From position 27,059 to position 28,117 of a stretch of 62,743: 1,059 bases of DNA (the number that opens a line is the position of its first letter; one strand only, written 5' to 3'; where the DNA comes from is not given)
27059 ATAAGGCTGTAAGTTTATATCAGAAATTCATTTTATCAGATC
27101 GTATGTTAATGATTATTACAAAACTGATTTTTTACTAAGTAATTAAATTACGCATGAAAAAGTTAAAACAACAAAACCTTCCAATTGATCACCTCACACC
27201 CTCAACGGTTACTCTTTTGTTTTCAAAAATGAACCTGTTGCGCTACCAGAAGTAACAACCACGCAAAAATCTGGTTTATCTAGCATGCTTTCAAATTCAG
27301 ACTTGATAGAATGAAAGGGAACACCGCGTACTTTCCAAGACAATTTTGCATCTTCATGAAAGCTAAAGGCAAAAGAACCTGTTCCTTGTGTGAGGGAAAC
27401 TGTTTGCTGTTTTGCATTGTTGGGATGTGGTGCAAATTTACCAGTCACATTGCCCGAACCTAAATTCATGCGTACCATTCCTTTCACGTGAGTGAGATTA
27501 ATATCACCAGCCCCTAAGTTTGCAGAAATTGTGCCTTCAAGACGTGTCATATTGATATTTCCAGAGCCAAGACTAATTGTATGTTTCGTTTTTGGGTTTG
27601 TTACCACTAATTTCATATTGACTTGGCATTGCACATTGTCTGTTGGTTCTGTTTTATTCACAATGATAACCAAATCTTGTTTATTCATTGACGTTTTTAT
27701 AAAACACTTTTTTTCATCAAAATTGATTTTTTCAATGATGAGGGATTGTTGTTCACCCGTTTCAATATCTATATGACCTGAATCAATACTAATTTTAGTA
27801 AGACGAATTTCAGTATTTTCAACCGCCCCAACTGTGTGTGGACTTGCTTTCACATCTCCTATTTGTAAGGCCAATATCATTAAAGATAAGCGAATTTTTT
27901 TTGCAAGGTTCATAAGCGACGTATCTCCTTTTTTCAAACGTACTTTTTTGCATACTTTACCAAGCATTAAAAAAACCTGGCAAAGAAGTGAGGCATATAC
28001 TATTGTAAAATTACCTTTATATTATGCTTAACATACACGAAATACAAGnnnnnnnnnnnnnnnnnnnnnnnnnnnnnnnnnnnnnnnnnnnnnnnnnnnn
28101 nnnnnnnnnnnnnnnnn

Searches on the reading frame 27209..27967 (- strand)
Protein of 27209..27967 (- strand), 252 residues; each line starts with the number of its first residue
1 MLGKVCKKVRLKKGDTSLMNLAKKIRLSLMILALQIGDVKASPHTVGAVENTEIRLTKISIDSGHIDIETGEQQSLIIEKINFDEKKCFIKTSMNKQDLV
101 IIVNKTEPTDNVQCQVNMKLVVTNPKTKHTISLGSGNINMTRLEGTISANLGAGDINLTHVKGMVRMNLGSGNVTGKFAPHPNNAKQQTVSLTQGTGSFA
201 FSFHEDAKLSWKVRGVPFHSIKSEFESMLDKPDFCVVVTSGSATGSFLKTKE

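Call 19: search_protein_families(library=pfam, proteins=[window:27209-27967:-], max_evalue=0.00001)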
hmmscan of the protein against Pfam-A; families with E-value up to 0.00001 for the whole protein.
window:27209-27967:- (252 aa): 0 families

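Call 66: search_protein_families(library=pfam, proteins=[window:27209-27967:-], max_evalue=0.001)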
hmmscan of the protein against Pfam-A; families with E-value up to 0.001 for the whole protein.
window:27209-27967:- (252 aa): 1 family
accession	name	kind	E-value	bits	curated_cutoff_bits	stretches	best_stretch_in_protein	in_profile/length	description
PF13349.12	DUF4097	-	0.00025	20.9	22.9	1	13-198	107-232/247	Toastrack DUF4097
